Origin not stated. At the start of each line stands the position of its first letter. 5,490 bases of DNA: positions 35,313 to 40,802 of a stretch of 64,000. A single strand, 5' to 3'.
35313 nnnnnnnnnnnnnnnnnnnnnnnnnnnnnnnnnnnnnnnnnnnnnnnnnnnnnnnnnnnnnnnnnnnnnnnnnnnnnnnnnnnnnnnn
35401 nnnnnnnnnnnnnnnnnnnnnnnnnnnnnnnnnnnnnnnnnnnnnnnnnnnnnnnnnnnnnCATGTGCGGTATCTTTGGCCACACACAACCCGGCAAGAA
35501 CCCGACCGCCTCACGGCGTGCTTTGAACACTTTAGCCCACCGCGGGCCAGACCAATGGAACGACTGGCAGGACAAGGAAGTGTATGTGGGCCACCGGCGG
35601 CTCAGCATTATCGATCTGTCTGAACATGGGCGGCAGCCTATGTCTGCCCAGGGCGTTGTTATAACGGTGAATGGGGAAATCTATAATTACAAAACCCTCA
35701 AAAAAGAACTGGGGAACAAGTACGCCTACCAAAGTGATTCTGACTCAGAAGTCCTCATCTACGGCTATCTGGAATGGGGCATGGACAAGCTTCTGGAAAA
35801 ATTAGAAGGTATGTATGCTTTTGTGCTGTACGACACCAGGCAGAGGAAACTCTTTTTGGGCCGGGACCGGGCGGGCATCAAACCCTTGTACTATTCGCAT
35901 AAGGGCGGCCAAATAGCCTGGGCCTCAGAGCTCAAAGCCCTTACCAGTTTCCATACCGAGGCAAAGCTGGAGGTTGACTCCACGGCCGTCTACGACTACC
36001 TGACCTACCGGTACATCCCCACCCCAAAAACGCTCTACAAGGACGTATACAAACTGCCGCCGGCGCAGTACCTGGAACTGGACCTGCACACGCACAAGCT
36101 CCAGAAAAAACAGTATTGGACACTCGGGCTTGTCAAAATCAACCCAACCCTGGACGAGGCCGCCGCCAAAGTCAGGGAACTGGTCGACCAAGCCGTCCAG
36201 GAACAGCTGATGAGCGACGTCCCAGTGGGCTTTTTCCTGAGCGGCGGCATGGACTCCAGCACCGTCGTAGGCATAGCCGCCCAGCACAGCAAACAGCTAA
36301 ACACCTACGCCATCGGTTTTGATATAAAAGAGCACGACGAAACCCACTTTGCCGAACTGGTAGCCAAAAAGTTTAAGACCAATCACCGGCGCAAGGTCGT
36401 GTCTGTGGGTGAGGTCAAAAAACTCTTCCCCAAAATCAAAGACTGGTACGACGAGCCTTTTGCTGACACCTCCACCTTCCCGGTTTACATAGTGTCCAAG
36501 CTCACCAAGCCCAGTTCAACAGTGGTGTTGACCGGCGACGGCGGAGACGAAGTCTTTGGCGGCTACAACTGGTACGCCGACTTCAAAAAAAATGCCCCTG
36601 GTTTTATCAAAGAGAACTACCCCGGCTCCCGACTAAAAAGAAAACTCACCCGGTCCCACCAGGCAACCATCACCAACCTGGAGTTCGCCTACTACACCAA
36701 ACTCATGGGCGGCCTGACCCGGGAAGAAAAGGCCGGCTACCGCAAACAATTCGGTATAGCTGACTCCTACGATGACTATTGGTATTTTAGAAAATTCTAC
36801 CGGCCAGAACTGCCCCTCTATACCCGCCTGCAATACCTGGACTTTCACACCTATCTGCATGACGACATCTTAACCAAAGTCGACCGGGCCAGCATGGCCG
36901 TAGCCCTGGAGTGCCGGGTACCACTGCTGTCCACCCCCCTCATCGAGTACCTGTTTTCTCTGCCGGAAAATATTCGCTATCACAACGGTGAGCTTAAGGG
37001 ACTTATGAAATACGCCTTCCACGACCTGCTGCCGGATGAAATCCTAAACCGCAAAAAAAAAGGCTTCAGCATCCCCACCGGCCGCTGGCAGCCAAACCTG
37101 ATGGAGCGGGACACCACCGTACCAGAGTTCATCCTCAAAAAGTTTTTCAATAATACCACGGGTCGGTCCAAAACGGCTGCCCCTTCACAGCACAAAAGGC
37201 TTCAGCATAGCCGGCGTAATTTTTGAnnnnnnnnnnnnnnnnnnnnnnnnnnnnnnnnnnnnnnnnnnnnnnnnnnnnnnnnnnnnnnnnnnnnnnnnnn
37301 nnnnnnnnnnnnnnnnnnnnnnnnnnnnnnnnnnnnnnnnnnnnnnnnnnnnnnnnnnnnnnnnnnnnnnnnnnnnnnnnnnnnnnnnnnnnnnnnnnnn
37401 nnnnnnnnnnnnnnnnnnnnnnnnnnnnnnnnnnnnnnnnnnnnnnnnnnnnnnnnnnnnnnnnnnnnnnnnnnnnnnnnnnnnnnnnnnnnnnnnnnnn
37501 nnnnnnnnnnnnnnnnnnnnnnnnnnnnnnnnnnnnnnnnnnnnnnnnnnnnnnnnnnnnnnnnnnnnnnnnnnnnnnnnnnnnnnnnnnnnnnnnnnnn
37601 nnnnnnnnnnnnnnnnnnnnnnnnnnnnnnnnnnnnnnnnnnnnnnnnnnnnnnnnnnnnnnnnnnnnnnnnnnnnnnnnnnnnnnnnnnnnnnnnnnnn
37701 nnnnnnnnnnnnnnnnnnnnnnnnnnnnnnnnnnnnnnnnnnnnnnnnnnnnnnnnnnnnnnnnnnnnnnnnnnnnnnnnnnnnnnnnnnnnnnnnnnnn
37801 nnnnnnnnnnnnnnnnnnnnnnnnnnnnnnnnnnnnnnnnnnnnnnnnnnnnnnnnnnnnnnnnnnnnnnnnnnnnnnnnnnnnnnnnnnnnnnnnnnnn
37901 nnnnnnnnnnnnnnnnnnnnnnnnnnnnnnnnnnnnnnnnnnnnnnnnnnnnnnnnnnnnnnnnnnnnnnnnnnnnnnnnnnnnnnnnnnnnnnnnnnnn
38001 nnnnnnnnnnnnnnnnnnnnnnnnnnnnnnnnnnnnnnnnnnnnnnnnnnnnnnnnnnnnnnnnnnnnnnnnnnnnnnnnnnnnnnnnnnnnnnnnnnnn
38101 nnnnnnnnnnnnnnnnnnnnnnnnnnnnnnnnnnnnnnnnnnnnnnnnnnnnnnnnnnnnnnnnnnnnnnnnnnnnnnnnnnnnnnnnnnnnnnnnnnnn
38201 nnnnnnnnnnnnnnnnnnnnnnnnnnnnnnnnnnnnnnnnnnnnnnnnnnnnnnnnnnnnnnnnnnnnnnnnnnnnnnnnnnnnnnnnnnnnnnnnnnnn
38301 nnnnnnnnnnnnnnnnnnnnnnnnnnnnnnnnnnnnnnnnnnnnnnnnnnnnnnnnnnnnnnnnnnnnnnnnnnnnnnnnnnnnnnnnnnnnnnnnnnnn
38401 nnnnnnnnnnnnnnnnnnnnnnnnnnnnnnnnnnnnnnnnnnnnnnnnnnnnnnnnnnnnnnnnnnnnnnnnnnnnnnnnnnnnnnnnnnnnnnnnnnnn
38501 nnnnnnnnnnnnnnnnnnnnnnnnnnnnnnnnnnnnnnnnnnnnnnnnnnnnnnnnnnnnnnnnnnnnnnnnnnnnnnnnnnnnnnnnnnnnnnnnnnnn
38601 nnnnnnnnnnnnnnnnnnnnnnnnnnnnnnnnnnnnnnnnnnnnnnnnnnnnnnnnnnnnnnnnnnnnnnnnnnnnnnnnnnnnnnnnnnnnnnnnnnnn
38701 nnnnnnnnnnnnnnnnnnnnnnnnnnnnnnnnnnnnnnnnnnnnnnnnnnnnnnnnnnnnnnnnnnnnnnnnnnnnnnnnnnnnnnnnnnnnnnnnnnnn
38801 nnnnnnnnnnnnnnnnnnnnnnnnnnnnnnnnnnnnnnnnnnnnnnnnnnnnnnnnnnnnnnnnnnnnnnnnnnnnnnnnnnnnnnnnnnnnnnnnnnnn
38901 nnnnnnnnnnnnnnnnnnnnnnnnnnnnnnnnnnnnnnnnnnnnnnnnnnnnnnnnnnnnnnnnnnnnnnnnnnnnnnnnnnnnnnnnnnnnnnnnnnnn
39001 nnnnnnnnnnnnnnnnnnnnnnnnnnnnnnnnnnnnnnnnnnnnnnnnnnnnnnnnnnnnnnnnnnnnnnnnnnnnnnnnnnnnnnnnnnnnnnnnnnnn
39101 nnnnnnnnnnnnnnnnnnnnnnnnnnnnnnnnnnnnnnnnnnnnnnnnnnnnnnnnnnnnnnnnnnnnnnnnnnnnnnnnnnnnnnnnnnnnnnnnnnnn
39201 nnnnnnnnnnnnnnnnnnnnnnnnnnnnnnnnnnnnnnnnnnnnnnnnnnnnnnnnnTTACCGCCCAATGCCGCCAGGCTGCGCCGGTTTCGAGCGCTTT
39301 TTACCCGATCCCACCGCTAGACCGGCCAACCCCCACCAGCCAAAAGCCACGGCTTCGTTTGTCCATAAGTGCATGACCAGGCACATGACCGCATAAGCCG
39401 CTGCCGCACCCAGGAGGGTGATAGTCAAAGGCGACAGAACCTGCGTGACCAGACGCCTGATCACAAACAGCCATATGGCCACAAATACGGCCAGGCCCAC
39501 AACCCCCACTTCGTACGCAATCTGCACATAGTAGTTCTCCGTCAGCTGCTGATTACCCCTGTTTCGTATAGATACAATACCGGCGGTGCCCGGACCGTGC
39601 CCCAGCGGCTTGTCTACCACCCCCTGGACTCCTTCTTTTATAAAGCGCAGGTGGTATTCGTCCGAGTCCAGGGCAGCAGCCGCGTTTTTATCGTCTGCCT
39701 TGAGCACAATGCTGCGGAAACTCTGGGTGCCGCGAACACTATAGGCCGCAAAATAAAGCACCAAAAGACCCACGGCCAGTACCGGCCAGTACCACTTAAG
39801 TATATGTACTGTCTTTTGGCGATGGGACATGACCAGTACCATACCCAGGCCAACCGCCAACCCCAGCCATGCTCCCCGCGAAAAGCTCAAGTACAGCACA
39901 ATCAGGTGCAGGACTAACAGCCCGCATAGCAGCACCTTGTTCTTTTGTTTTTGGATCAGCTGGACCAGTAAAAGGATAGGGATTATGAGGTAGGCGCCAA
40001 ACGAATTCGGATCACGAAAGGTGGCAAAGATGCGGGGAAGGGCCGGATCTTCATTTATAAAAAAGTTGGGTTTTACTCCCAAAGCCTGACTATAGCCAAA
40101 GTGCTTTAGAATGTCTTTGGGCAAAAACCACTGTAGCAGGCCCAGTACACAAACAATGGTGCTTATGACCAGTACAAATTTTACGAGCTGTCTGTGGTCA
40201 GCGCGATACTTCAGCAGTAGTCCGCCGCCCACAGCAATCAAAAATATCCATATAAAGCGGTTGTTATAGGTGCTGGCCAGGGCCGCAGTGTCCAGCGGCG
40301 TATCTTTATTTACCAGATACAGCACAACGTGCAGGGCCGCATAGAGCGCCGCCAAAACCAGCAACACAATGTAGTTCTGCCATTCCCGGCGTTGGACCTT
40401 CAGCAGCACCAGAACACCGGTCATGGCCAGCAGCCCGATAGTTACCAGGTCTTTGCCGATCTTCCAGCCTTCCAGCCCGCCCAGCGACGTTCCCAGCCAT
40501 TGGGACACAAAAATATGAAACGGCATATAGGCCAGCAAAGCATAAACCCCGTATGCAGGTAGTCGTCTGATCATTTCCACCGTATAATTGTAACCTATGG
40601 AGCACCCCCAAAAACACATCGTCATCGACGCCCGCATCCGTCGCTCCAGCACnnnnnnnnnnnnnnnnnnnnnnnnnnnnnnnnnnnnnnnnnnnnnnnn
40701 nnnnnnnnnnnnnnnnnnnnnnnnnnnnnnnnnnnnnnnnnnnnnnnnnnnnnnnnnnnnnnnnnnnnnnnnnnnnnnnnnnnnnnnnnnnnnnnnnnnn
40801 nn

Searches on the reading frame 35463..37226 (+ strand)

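Call 13: search_protein_families(library=pfam, max_evalue=0.001, proteins=[window:35463-37226:+])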
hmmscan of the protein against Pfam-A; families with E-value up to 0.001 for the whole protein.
window:35463-37226:+ (587 aa): 5 families
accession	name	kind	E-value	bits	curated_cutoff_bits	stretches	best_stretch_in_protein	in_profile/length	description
PF00733.27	Asn_synthase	-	5.1e-82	276.8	21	1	236-544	1-297/354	Asparagine synthase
PF13537.11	GATase_7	-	8.4e-40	136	25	1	44-161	1-122/123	Glutamine amidotransferase domain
PF13522.11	GATase_6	-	6.7e-39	133.3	27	1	35-156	7-130/130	Glutamine amidotransferase domain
PF12481.13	DUF3700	-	1.2e-05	25.3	27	1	106-147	121-162/228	Aluminium induced protein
PF06508.19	QueC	-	0.00012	22.1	22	1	258-314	5-59/210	Queuosine biosynthesis protein QueC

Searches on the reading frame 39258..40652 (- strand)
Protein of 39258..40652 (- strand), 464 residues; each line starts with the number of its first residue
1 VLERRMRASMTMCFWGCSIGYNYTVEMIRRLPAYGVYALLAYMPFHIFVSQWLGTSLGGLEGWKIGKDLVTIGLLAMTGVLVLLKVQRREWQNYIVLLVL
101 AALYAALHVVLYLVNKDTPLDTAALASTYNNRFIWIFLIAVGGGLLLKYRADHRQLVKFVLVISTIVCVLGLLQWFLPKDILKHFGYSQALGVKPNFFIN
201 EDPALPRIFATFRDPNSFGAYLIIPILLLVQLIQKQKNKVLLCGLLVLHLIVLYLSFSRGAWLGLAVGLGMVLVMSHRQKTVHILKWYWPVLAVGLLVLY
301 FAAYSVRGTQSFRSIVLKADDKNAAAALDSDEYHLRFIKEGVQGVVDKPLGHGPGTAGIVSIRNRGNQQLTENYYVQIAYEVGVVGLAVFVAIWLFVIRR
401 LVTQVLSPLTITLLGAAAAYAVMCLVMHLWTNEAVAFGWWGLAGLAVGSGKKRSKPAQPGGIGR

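Call 13: search_protein_families(library=pfam, max_evalue=0.001, proteins=[window:39258-40652:-])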
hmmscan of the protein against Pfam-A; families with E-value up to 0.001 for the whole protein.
window:39258-40652:- (464 aa): 2 families
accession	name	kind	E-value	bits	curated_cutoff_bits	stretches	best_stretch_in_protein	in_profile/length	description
PF04932.20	Wzy_C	-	1e-15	58.3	31.7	1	245-391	2-149/149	O-Antigen ligase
PF19845.4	DUF6320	-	0.00013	22.3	29.9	1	71-127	102-158/186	Family of unknown function (DUF6320)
